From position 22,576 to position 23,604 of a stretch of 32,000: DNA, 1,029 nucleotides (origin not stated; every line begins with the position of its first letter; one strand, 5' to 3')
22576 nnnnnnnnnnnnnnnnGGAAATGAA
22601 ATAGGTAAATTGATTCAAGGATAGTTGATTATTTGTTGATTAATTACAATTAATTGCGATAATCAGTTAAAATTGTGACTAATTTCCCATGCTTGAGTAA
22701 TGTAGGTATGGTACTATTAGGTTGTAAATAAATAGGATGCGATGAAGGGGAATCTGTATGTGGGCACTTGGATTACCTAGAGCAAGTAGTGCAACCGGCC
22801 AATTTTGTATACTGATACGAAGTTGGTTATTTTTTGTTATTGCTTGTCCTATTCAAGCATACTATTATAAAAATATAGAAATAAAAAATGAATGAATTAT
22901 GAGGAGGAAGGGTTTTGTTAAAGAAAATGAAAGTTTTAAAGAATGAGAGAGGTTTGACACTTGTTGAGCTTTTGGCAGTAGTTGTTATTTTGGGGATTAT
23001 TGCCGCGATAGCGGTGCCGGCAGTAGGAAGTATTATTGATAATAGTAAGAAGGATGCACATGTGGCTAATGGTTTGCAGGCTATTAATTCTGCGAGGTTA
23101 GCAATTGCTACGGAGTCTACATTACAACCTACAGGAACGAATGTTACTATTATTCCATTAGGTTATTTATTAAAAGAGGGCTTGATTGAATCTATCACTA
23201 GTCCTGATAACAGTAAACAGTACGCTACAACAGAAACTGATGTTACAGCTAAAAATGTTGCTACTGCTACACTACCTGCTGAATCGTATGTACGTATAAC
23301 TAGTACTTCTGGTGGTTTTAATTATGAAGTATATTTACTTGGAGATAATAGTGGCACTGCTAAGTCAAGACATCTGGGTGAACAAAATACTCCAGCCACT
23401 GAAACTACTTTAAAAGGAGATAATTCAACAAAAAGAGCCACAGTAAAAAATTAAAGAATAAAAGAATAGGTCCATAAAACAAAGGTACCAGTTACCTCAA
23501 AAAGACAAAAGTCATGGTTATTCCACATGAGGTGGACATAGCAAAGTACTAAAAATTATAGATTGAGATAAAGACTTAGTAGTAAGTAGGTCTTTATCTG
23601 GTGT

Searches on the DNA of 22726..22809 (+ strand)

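Call 20: build_rna_model(alignment_id=A3, structure=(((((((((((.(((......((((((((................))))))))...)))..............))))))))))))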
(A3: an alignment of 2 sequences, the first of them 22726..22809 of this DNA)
Model R1 built from alignment A3 (2 sequences, 84 columns); structure: as given.
model positions 84; base pairs 22; branch points 0; effective number of sequences 1.29; information 0.676 bits per position. Calibrated on 0.2 Mb of random sequence (short: E-values are rough).
structure used (alignment columns):
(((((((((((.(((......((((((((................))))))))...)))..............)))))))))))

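Call 21: search_with_rna_model(model_id=R1, sources=[window, L001, L002, L003, L004, L005, L006, L007, L008, L009, L010, L011, L012, L013, L014, L015, L016, L017, L018, L019, L020, L021, L022, L023, L024, L025, L026, L027, L028, L029, L030, L031, L032, L033, L034, L035, L036, L037, L038, L039, L040, L041, L042, L043, L044, L045, L046, L047, L048, L049, L050, L051, L052, L053, L054, L055, L056, L057, L058, L059, L060, L061, L062, L063, L064, L065, L066, L067, L068, L069, L070, L071, L072, L073, L074, L075, L076, L077, L078, L079, L080], max_evalue=1, make_alignment=true)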
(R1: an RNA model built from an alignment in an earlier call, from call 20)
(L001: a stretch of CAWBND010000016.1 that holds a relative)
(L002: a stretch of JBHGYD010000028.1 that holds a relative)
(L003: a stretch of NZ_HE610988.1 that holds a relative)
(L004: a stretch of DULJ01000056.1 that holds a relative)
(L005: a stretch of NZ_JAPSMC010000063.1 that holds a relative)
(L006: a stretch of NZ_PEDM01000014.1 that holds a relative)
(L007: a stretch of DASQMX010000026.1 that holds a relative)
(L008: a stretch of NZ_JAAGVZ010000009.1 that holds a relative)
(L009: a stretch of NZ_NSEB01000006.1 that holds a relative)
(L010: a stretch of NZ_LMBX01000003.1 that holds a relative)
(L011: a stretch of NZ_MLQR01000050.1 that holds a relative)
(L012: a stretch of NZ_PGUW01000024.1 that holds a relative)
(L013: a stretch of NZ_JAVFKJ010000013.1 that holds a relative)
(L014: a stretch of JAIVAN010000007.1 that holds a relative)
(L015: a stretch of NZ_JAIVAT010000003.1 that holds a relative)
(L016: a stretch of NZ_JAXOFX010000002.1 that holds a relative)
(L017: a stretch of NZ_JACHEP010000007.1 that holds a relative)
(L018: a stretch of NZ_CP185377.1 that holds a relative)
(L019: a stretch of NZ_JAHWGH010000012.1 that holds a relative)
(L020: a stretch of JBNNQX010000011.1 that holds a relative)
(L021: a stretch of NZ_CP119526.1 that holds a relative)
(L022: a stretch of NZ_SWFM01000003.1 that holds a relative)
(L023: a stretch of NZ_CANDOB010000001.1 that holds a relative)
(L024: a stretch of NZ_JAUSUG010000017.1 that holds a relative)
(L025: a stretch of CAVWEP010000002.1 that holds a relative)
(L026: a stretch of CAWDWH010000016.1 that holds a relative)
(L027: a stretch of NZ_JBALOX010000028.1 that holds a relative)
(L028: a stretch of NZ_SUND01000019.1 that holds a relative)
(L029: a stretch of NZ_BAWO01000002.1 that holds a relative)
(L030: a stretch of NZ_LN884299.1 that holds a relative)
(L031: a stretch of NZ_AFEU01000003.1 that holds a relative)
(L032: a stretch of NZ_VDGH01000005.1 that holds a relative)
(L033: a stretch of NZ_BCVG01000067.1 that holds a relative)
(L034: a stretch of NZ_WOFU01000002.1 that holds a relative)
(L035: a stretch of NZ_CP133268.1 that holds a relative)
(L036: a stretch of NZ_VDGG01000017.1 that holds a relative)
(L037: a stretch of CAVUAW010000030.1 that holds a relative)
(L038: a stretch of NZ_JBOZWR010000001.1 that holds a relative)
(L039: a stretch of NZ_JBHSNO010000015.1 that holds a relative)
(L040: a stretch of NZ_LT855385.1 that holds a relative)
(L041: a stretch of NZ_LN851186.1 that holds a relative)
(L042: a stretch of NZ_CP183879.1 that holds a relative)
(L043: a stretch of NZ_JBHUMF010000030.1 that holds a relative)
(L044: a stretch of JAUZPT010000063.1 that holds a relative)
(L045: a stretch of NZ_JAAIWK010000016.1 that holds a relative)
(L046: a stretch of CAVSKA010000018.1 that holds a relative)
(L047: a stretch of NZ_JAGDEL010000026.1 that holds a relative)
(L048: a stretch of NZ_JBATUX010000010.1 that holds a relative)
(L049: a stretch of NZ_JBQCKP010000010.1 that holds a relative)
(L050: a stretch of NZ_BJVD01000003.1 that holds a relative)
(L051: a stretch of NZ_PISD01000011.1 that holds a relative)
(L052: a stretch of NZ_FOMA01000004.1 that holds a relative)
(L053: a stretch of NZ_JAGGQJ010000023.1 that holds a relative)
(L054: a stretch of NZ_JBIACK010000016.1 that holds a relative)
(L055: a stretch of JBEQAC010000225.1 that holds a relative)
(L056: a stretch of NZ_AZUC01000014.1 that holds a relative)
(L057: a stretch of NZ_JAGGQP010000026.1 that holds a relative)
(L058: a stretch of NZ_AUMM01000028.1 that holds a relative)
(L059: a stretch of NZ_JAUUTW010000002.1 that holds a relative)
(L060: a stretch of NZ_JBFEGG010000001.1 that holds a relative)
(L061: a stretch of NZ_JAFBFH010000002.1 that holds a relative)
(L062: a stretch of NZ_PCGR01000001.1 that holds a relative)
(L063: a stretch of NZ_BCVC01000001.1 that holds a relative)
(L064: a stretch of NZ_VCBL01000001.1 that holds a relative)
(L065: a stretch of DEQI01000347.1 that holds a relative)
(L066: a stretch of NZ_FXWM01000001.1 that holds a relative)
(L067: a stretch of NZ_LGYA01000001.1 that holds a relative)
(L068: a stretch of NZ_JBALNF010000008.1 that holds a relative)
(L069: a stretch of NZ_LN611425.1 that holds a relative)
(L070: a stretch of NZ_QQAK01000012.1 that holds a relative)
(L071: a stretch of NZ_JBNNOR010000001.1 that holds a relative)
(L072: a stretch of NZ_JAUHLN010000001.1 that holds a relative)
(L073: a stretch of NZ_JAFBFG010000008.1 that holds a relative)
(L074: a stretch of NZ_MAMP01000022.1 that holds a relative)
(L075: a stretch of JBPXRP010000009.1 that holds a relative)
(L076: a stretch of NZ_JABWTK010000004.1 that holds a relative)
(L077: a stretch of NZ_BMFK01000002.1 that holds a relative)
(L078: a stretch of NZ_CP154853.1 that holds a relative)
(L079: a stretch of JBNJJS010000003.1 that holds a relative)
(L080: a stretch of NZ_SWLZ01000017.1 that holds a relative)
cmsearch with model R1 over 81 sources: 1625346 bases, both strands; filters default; matches with E-value up to 1: 15.
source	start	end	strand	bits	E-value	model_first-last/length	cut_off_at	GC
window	24566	24649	+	105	9.3e-27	1-84/84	no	0.43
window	22726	22809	+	104.9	9.6e-27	1-84/84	no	0.43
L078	9267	9350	+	82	6e-20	1-84/84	no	0.42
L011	9327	9410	+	81.6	7.6e-20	1-84/84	no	0.36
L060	9405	9488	+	80.3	1.8e-19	1-84/84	no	0.43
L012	9161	9243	+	76.1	3.3e-18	1-84/84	no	0.4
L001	9068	9151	+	69.2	3.6e-16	1-84/84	no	0.43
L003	9256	9339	+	67.5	1.1e-15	1-84/84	no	0.46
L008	8740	8823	+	66.9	1.7e-15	1-84/84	no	0.42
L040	9391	9477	+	65.4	4.7e-15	1-84/84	no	0.41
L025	9319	9401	+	61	9.4e-14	1-84/84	no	0.39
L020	9116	9199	+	59.7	2.3e-13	1-84/84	no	0.49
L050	10640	10715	+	21.6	0.044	1-84/84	no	0.41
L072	19199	19285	+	17.2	0.88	1-84/84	no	0.45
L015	9191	9290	+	17.2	0.89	1-84/84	no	0.45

Alignment A4: 15 matches aligned to the model, 152 columns, each read 5' to 3' on its own strand. Consensus structure (alignment columns), stored with it:
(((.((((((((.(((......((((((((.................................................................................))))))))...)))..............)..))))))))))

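Call 25: search_with_rna_model(model_id=R1, sources=[L081, L082, L083], max_evalue=10, filters=off)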
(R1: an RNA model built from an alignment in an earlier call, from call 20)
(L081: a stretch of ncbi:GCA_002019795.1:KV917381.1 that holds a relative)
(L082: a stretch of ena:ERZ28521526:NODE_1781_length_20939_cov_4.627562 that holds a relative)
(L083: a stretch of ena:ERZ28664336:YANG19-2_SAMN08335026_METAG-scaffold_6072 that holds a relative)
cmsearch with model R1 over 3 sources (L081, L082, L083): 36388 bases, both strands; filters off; matches with E-value up to 10: 25.
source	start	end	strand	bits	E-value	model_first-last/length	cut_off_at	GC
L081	14638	14664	+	13.4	0.26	1-84/84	no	0.33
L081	14638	14664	-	13.2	0.3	1-84/84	no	0.33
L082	6638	6675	-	11.2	1.2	1-84/84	no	0.45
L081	9943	9976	+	11.1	1.3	1-84/84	no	0.26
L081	15222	15245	-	10.9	1.4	1-84/84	no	0.25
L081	5705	5771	+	10.9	1.4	1-84/84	no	0.42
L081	3646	3688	+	10.6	1.8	1-84/84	no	0.35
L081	12098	12162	-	10.5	1.9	1-84/84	no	0.29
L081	13205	13232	+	10.3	2.1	1-84/84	no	0.46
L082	12608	12647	+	10.3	2.2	1-84/84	no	0.45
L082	6638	6675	+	10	2.7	1-84/84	no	0.45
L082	12564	12589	-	9.9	2.9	1-84/84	no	0.31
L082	6730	6758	+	9.4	4.1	1-84/84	no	0.31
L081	14575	14601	+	9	5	1-84/84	no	0.37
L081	18736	18763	+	8.9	5.8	1-84/84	no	0.29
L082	7041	7071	-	8.7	6.3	1-84/84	no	0.35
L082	834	869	+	8.7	6.4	1-84/84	no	0.31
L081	5345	5392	+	8.6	6.8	1-84/84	no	0.52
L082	12563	12590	+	8.6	6.9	1-84/84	no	0.29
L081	13205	13232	-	8.6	6.9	1-84/84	no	0.46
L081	6580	6620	+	8.5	7.4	1-84/84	no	0.51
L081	15317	15349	+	8.4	8.1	1-84/84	no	0.39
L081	18978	19052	-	8.3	8.3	1-84/84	no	0.39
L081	9203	9278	+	8.3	8.6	1-84/84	no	0.26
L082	7765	7832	-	8.2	8.9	1-84/84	no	0.29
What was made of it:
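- The closest relative available (L082, PilD 74% identical) has no aptamer before pilD (call 25).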

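Call 41: build_rna_model(alignment_id=A5, structure=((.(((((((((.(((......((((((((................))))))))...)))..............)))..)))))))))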
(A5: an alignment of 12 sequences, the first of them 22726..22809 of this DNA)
Model R2 built from alignment A5 (12 sequences, 87 columns); structure: as given.
model positions 84; base pairs 22; branch points 0; effective number of sequences 2.13; information 0.676 bits per position. Calibrated on 0.2 Mb of random sequence (short: E-values are rough).
structure used (alignment columns):
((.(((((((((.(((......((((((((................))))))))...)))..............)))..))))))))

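Call 42: search_with_rna_model(model_id=R2, sources=[window, L001, L002, L003, L004, L005, L006, L007, L008, L009, L010, L011, L012, L013, L014, L015, L016, L017, L018, L019, L020, L021, L022, L023, L024, L025, L026, L027, L028, L029, L030, L031, L032, L033, L034, L035, L036, L037, L038, L039, L040, L041, L042, L043, L044, L045, L046, L047, L048, L049, L050, L051, L052, L053, L054, L055, L056, L057, L058, L059, L060, L061, L062, L063, L064, L065, L066, L067, L068, L069, L070, L071, L072, L073, L074, L075, L076, L077, L078, L079, L080, L081, L082, L083], max_evalue=5)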
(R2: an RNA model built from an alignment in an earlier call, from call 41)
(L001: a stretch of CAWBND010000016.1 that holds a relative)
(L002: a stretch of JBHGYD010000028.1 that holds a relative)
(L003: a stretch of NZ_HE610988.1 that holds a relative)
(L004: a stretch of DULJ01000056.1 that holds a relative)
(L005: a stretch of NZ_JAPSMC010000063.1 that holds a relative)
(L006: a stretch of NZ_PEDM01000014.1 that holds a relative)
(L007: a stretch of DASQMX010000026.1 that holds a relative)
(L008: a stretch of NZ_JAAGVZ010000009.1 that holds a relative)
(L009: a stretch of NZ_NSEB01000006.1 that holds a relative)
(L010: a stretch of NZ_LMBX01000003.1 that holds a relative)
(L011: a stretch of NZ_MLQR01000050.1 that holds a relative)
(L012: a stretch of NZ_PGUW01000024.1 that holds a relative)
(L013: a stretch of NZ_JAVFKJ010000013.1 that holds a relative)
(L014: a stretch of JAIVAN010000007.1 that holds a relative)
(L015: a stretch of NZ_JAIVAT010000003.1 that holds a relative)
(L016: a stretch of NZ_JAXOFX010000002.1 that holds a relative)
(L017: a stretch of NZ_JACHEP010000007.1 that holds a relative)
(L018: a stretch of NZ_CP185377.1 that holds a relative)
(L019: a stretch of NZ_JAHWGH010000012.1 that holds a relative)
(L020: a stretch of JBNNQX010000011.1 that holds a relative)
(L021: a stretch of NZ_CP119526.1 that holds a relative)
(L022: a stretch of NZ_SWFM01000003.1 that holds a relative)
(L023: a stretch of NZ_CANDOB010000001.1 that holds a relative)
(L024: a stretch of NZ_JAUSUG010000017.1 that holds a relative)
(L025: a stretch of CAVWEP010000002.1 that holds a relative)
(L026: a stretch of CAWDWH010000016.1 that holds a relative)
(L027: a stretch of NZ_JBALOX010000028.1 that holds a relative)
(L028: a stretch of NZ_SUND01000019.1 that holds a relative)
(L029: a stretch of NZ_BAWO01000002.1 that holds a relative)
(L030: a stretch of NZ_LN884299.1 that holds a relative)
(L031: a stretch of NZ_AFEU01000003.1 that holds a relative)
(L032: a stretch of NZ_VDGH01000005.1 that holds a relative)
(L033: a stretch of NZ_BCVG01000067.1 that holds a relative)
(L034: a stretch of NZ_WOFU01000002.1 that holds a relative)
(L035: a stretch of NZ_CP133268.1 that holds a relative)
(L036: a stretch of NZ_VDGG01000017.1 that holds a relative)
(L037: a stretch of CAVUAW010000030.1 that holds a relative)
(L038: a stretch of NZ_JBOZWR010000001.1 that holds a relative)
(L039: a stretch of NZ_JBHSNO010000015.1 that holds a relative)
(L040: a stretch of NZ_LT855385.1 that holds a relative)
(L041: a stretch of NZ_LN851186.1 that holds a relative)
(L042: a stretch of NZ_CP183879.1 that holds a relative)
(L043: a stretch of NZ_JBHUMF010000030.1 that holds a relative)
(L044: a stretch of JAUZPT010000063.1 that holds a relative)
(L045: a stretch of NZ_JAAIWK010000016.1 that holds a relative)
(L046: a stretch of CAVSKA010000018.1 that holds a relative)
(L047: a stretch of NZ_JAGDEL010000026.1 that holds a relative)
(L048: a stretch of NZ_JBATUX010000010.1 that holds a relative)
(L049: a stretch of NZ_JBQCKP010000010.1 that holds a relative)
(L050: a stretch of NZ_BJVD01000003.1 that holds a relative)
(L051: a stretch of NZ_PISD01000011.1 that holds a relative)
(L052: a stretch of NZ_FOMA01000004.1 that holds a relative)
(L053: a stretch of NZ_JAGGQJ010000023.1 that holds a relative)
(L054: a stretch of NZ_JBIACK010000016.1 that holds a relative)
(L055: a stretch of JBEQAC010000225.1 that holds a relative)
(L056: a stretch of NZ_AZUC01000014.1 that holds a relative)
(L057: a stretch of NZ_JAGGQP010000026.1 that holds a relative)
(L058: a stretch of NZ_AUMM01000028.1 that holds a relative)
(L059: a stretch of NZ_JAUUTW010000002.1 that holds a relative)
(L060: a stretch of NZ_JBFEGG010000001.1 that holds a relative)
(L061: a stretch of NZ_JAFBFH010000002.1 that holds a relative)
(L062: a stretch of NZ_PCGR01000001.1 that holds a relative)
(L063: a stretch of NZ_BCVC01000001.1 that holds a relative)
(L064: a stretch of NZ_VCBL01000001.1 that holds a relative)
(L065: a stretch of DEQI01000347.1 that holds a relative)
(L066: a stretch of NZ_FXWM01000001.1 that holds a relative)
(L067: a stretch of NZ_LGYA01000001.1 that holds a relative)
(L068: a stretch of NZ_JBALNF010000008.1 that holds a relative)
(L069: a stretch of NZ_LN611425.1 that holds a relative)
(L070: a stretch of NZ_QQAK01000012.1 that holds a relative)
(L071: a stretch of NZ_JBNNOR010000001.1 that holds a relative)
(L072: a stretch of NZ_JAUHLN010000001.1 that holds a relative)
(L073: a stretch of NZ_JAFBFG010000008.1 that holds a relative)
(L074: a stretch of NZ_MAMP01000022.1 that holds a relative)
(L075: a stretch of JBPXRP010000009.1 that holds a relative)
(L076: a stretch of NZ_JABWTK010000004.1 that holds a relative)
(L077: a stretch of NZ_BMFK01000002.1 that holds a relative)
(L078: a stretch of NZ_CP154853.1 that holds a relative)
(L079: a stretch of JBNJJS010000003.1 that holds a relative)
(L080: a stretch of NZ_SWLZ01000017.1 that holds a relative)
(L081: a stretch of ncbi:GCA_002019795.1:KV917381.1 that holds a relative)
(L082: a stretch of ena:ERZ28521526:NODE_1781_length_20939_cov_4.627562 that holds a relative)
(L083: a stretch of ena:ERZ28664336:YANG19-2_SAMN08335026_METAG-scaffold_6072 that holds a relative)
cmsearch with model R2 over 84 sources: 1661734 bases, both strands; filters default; matches with E-value up to 5: 14.
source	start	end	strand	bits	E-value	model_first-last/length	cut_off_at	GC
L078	9267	9350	+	92.3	7.2e-27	1-84/84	no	0.42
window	22726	22809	+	89.4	6.8e-26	1-84/84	no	0.43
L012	9161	9243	+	89.3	7.3e-26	1-84/84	no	0.4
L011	9327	9410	+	89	9e-26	1-84/84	no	0.36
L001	9068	9151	+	88.6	1.3e-25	1-84/84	no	0.43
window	24566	24649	+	88.3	1.6e-25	1-84/84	no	0.43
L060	9405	9488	+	85.5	1.4e-24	1-84/84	no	0.43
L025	9319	9401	+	83.3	8e-24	1-84/84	no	0.39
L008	8740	8823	+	82.7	1.3e-23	1-84/84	no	0.42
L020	9116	9199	+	81.3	3.8e-23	1-84/84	no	0.49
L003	9256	9339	+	80.1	9.5e-23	1-84/84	no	0.46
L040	9391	9477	+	77.1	9.8e-22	1-84/84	no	0.41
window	30025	30100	-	19.3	0.034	1-84/84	no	0.28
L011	15545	15578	+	15.1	0.89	22-55/84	no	0.41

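Call 66: search_with_rna_model(model_id=R2, sources=[L084, L085, L086, L087], max_evalue=1, filters=off)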
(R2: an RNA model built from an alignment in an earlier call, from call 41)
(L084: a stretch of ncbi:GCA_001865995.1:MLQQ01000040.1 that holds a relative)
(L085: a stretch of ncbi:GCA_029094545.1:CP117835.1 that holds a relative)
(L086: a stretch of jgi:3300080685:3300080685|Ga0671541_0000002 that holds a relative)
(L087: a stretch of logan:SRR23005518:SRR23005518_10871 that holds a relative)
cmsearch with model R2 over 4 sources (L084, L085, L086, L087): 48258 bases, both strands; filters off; matches with E-value up to 1: 8.
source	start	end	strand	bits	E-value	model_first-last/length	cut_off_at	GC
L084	5213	5296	+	74.2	2.7e-22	1-84/84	no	0.42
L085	5289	5372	+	64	7.4e-19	1-84/84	no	0.45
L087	2323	2406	+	51.6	1.2e-14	1-84/84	no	0.45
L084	5352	5435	+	11.3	0.51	1-84/84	no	0.49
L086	10558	10611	+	11.2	0.55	1-84/84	no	0.43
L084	2177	2194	+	11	0.64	29-46/84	no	0.44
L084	5595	5671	-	10.6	0.83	1-84/84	no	0.4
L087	6923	6967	+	10.6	0.89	1-84/84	no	0.24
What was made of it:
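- Closest known: Riboswitch copy 1 of the same window. Different: The position before pilD has no orthologue in 87 loci (calls 21, 25, 42, 66).
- Tried and rejected: Weak model hits rejected as chance: window 30025-30100 (-) at 19.3 bits, and L084 5352-5435 at 11.3 bits (calls 42, 66).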

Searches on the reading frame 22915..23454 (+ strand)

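Call 9: search_protein_families(library=pfam, proteins=[window:22915-23454:+], max_evalue=0.01)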
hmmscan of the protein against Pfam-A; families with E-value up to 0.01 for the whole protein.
window:22915-23454:+ (179 aa): 1 family
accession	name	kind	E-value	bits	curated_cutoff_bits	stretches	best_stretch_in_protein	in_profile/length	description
PF07963.17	N_methyl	-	3.4e-07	30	21.2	1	9-34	2-27/27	Prokaryotic N-terminal methylation motif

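Call 44: search_protein_families(library=ncbifam, proteins=[window:22915-23451:+], max_evalue=0.01)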
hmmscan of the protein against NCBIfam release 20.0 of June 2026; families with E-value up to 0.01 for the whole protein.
window:22915-23451:+ (179 aa): 8 families
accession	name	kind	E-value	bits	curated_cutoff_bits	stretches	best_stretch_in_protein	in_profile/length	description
TIGR01710.1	typeII_sec_gspG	equivalog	4.4e-07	30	88.85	1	12-64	1-52/134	type II secretion system major pseudopilin GspG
NF041775.1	typeIV_PilA_Myxo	equivalog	7.4e-07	29.3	400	1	10-62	9-60/214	type IV pilin protein PilA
TIGR02532.1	IV_pilin_GFxxxE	domain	4.3e-06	26.3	16.3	1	12-34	2-24/24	prepilin-type N-terminal cleavage/methylation domain-containing protein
NF007862.0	PRK10574.1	equivalog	8.8e-06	25.9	138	1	9-64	2-53/145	prepilin peptidase-dependent pilin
TIGR01708.2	typeII_sec_gspH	equivalog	0.0013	18.7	80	1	11-39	1-29/169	type II secretion system minor pseudopilin GspH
TIGR02596.1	TIGR02596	subfamily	0.0015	18.6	70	1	15-67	2-54/196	Verru_Chthon cassette protein D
NF041013.1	T4P_ComGE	equivalog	0.0037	17.3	49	1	9-60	1-52/83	competence type IV pilus minor pilin ComGE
NF040999.1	pilin_ComGC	equivalog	0.0072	16.5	75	0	12-39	2-29/84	competence type IV pilus major pilin ComGC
